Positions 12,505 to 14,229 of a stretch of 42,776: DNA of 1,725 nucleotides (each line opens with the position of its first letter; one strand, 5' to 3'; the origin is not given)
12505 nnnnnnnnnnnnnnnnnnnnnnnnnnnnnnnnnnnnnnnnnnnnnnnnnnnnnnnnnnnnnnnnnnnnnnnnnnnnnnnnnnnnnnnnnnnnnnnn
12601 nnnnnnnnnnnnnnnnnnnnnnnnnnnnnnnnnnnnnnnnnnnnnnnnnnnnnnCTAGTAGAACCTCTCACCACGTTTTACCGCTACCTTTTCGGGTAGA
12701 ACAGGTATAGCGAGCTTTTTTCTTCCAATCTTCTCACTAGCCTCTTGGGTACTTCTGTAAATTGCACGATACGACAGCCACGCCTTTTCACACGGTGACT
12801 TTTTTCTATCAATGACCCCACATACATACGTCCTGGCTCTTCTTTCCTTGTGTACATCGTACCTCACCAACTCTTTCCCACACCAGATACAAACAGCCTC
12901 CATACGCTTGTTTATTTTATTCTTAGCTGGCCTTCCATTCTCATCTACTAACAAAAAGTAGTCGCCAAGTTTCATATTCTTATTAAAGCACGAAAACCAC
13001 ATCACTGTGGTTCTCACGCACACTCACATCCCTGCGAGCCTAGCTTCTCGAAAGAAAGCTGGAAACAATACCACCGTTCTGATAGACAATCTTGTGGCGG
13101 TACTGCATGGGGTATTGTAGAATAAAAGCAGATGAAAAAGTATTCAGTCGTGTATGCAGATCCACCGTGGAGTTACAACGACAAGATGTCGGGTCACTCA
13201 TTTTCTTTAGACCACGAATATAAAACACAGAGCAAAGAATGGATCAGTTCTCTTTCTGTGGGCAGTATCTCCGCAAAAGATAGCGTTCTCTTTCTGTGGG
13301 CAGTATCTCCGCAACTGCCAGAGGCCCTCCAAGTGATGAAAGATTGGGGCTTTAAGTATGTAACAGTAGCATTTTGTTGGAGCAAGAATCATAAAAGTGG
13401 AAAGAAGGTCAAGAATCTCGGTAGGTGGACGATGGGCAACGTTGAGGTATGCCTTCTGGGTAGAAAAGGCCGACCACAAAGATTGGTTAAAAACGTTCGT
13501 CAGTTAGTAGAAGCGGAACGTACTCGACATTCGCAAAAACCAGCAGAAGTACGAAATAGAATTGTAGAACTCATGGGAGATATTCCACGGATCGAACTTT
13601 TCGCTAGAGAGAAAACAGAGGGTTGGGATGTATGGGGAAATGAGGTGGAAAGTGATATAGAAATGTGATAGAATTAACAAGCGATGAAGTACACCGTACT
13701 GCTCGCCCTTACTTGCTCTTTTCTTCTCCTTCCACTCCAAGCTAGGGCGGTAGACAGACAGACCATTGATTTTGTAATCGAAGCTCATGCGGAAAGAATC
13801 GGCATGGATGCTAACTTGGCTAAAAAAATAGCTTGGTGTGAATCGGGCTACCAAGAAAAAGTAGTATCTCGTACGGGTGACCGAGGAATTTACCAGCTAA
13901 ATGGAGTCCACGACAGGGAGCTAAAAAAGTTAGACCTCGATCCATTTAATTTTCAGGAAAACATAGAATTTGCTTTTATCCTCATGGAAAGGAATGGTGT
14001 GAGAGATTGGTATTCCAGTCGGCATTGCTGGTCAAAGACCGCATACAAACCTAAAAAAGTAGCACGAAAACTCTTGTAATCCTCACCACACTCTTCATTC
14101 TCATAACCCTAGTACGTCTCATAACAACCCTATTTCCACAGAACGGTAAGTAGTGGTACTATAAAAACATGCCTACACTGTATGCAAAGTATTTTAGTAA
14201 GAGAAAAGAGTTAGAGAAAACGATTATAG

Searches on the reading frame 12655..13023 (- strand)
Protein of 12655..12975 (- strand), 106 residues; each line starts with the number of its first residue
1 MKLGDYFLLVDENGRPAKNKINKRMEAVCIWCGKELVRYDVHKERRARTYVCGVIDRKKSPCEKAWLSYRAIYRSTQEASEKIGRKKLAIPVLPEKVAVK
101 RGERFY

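Call 13: search_protein_families(library=pfam, proteins=[window:12655-12975:-], max_evalue=0.01)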
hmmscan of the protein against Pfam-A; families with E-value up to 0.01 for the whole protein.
window:12655-12975:- (106 aa): 0 families

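Call 14: search_protein_families(library=phrogs, proteins=[window:12655-12975:-], max_evalue=0.01)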
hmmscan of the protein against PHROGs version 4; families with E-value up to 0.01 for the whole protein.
window:12655-12975:- (106 aa): 0 families

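Call 15: find_related_loci(query=window:12655-12975:-, collection=viral_contigs, flank=5000)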
Query window:12655-12975:- (106 aa) in viral_contigs; peptide patterns used: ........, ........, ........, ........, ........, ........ (x = any residue, [..] = any of these).
12 stretches matched a pattern, but none encodes a relative of the query by tblastn (E <= 1e-3).

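Call 21: find_encoding_contigs(protein=window:12655-12975:-, flank=5000, max_places=10)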
Protein window:12655-12975:- (106 aa): 2 contigs read that carry it; 2 places shown.
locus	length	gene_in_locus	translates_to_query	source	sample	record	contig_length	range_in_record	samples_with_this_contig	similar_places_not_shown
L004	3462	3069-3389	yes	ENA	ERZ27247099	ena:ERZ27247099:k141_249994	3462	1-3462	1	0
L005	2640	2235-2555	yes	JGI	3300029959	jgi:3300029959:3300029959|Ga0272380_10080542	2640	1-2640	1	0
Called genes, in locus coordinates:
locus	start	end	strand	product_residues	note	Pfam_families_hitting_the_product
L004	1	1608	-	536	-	?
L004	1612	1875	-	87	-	-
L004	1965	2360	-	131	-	PF01464:SLT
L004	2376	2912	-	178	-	PF05063:MT-A70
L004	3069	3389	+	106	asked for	-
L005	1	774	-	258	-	?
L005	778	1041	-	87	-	-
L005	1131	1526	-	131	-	PF01464:SLT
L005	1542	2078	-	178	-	PF05063:MT-A70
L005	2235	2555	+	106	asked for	-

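Call 32: find_homologous_proteins(query=window:12655-12975:-, max_evalue=0.001)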
Query window:12655-12975:- (106 aa): 1 proteins with E <= 0.001 among 1 candidates.
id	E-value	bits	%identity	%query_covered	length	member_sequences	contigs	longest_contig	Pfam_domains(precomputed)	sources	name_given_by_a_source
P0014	2.5e-65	235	100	100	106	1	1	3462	-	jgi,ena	-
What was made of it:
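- It is inherited as one cassette with an orphan basic ORF (calls 21, 32).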

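Call 73: search_solved_structures(query=window:12655-12975:-, max_evalue=10)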
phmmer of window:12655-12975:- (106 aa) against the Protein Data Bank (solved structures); distinct sequences matched with E-value up to 10: 0.

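Call 74: search_protein_families(library=ncbifam, proteins=[window:12655-12975:-, window:12655-13023:-], max_evalue=1)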
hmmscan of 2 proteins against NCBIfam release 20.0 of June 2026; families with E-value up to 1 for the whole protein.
window:12655-12975:- (106 aa): 0 families

window:12655-13023:- (122 aa): 0 families

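Call 79: search_protein_representatives(protein=window:12655-12975:-)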
Query: 106 residues. Proteins with E-value up to 0.001 (for the whole library): 1; up to 1e-10: 1; up to 1e-30: 1. The best 1 are listed.
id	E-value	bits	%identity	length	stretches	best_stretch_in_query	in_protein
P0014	8.0e-66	235.0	100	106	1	1-106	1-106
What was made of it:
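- The neighbouring 106-aa ORF is also an orphan (calls 32, 79).
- Tried and rejected: No homologue in 5.8 billion or 1.84 billion proteins (calls 32, 79), none in the PDB (call 73) and none in NCBIfam (call 74).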

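Call 81: predict_structure(protein=window:12655-12975:-)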
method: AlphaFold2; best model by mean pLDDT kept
length: 106 residues; sequences in the alignment: 1
mean_pLDDT: 45.4   pTM: 0.35
mean pLDDT of the five models: 45.4, 43.4, 37.4, 37.2, 36.2
residues with pLDDT >= 90: 0; 70-90: 0; 50-70: 43; < 50: 63
segments of 3 or more residues with pLDDT < 50: 1-8, 11-14, 18-23, 43-45, 74-106
pLDDT, mean of each block of 10 residues (from residue 1): 38 47 52 56 49 53 52 44 37 33 33
secondary structure, 60 per line:
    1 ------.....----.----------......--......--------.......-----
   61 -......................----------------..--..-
elements in order: E7-11 E27-32 E35-40 E49-55 H62-83
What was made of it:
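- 12655..12975 (-): Upstream 106-aa ORF: basic, cysteine-containing (CxxC ... C ... C), with no detectable homologue anywhere; probably coding. calls 32 and 79 (only itself among 5.8 billion and 1.84 billion proteins), 80 (frame-specific codon signal), 13, 14, 73, 74 (no family); AF2 model unusable, pLDDT 45 (call 81)
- Tried and rejected: The AF2 model has pLDDT 45 and was not used (call 81).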

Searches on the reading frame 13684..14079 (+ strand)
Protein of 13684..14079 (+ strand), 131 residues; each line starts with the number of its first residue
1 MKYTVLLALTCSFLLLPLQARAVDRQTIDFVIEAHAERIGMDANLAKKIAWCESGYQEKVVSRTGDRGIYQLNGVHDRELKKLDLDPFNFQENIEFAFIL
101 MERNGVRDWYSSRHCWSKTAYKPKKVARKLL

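Call 13: search_protein_families(library=pfam, proteins=[window:13684-14079:+], max_evalue=0.01)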
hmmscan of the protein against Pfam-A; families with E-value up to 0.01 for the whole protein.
window:13684-14079:+ (131 aa): 1 family
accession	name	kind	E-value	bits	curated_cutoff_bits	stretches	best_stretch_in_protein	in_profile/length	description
PF01464.25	SLT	-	1.1e-08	35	21.3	1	32-102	3-77/117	Transglycosylase SLT domain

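Call 14: search_protein_families(library=phrogs, proteins=[window:13684-14079:+], max_evalue=0.01)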
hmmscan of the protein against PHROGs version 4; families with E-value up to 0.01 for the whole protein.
window:13684-14079:+ (131 aa): 3 families
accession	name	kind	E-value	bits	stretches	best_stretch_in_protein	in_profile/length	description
phrog_342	-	head and packaging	3.1e-08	33.1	1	25-102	12-91/1235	internal virion protein with endolysin domain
phrog_32437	-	unknown function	0.0022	19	1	35-81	79-126/205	-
phrog_2013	-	tail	0.005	16.6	1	26-72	466-512/657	lytic tail protein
